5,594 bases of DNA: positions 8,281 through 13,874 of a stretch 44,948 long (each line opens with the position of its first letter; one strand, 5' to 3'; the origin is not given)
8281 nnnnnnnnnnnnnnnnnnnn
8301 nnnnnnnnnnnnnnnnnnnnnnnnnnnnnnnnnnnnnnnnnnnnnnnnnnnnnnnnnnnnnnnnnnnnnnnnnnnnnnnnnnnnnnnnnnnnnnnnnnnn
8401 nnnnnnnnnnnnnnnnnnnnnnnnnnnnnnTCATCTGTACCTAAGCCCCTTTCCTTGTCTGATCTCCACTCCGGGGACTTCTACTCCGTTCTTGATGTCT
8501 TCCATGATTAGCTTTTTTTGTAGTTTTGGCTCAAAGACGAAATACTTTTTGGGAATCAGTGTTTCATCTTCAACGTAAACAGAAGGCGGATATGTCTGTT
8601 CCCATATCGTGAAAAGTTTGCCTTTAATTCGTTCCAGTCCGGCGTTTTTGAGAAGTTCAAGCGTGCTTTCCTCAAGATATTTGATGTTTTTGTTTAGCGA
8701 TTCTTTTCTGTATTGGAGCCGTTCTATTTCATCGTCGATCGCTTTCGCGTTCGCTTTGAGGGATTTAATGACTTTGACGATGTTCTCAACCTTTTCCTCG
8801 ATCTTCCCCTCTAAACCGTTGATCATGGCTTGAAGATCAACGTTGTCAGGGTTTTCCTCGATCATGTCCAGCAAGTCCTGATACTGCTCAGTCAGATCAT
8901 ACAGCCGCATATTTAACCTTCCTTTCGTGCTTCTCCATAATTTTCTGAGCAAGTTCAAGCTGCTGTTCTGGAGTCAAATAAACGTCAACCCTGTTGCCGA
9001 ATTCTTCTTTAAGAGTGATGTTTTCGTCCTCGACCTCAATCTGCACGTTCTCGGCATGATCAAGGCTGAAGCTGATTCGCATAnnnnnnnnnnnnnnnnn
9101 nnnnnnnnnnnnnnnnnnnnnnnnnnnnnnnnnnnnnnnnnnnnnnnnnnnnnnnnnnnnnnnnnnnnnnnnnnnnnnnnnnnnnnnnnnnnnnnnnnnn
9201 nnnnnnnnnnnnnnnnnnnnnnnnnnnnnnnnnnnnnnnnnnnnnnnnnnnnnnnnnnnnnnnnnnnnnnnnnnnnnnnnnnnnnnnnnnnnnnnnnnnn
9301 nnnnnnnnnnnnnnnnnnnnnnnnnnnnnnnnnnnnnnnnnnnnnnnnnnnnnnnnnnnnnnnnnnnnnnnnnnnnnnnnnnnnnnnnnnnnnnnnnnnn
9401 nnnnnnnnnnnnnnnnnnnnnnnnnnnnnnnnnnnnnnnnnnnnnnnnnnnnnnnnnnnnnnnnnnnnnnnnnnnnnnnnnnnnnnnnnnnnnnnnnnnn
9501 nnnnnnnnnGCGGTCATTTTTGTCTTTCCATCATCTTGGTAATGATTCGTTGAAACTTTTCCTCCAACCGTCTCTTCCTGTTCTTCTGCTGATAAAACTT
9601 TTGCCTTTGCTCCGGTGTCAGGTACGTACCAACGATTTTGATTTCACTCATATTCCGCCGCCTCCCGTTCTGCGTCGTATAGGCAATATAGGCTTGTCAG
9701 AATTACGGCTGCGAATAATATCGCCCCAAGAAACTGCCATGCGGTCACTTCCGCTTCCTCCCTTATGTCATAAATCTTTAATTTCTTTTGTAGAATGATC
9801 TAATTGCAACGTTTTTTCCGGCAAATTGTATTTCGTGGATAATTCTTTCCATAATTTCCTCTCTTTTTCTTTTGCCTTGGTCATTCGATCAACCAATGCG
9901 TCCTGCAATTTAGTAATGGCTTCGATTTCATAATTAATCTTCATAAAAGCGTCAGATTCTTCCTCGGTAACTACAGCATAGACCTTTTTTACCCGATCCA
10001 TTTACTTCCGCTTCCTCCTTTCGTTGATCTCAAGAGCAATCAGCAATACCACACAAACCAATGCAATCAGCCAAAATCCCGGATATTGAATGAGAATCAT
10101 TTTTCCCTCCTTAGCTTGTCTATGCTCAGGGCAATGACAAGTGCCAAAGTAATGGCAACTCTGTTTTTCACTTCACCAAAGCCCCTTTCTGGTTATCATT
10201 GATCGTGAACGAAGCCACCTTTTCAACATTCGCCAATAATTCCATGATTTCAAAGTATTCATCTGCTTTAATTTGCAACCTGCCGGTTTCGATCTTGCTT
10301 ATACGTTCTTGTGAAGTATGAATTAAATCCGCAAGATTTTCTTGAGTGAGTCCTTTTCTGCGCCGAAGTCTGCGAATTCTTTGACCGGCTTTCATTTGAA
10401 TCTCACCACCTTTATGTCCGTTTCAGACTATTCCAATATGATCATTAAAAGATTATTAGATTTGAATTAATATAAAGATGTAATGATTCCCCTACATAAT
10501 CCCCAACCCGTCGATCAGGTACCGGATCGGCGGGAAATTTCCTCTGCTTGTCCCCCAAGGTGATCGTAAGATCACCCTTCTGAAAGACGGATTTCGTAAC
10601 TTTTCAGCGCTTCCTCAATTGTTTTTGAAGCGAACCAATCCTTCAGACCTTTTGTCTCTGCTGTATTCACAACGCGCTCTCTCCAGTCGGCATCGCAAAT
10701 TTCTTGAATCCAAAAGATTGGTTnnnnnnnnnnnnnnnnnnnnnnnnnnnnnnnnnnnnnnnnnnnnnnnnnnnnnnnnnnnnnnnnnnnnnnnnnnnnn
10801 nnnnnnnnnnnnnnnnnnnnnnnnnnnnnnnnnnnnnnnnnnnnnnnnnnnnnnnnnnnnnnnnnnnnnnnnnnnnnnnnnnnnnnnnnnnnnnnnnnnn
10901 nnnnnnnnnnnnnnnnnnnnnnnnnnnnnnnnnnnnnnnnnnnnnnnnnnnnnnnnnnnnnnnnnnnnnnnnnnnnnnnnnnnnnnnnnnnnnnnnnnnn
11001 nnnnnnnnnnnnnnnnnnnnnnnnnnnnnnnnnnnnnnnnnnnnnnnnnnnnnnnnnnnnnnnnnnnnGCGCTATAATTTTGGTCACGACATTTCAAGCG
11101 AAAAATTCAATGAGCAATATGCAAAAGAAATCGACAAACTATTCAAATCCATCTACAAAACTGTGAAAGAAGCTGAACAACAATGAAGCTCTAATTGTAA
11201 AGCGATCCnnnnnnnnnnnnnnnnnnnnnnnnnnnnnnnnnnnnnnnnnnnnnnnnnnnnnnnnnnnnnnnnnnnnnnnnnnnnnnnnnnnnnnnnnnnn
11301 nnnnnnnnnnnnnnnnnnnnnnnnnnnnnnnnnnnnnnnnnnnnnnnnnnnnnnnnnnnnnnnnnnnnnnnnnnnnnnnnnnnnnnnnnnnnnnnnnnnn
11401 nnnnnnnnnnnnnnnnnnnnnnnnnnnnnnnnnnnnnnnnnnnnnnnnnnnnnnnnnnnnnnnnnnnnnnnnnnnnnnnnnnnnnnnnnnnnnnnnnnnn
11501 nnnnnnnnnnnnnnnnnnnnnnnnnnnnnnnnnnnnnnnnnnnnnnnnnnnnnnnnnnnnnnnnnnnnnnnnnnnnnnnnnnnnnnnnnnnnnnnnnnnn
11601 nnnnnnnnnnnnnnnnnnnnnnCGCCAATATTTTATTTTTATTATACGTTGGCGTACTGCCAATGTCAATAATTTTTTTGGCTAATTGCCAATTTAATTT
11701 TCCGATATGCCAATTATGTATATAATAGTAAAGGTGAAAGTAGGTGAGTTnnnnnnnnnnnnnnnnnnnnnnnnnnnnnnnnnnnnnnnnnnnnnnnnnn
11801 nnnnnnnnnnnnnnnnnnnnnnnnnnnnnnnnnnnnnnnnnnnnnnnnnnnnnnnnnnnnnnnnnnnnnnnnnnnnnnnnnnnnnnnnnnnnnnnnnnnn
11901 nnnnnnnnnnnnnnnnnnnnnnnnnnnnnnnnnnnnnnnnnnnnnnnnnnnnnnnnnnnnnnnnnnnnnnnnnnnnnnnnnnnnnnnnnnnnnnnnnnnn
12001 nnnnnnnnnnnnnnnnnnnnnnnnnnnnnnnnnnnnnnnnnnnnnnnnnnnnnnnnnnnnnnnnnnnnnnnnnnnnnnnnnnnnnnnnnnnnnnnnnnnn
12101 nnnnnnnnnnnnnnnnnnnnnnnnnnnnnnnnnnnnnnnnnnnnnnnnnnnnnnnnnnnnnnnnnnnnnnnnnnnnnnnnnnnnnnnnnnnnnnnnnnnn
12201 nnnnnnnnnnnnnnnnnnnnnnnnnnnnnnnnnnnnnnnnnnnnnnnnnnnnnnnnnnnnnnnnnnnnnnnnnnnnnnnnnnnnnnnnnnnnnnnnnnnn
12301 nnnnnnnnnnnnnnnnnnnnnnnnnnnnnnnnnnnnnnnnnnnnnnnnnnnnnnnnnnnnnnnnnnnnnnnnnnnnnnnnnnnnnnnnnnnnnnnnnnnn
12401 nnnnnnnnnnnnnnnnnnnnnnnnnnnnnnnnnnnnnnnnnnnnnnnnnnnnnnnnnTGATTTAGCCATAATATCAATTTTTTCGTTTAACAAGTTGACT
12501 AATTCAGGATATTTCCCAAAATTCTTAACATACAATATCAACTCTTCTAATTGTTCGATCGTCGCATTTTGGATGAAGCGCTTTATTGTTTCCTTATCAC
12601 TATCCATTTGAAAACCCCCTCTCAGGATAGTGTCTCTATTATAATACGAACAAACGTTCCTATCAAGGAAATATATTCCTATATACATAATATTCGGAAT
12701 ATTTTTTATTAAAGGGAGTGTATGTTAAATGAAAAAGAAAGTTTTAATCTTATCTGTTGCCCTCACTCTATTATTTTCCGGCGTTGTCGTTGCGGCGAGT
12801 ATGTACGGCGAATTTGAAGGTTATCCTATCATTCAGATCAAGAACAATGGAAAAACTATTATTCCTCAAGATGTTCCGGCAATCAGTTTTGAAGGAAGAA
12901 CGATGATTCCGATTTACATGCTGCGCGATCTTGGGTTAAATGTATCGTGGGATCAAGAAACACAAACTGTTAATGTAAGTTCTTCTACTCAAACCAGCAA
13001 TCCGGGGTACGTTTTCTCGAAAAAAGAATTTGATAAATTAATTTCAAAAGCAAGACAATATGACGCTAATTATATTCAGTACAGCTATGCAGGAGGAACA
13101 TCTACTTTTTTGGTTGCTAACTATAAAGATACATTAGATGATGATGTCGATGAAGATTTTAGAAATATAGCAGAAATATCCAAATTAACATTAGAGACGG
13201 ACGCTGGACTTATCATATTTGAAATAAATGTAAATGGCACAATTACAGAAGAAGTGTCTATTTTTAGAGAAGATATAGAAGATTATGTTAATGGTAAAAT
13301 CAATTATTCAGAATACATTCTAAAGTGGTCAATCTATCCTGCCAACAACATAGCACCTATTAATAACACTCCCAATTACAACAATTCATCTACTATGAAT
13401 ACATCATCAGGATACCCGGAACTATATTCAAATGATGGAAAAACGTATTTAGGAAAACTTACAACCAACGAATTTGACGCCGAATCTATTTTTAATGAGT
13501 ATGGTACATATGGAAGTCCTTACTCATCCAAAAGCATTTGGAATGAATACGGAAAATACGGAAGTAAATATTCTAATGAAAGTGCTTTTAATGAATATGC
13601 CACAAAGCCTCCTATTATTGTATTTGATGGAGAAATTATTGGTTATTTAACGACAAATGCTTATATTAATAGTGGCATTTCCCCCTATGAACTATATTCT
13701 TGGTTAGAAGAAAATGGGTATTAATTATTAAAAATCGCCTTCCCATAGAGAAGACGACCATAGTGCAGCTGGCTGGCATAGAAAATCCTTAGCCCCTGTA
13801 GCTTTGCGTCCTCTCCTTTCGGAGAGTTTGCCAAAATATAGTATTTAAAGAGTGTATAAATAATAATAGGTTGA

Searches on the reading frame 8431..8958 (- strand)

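Call 66: search_protein_families(library=pfam, proteins=[window:8431-8958:-], max_evalue=0.001)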
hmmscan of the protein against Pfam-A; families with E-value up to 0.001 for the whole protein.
window:8431-8958:- (175 aa): 1 family
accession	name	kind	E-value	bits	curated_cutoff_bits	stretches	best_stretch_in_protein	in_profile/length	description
PF05565.16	Sipho_Gp157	-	1.5e-39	136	28.6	1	18-175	1-162/162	Siphovirus Gp157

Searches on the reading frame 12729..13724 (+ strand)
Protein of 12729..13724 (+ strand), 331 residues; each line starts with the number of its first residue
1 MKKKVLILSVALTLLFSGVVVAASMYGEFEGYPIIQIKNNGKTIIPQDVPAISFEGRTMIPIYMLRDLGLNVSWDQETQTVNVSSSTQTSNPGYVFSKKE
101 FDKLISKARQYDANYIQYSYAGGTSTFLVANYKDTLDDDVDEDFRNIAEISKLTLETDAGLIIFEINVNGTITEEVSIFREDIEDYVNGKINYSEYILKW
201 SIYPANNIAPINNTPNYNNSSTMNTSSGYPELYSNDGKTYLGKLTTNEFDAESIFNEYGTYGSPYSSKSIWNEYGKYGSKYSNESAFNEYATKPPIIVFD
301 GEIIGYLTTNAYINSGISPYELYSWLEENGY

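Call 12: search_protein_families(library=pfam, proteins=[window:12729-13724:+], max_evalue=0.001)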
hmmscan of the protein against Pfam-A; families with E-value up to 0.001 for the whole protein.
window:12729-13724:+ (331 aa): 1 family
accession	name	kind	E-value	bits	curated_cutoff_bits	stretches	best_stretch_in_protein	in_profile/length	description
PF07833.16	Cu_amine_oxidN1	-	2.2e-07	31.2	24.2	1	37-82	62-107/108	Copper amine oxidase N-terminal domain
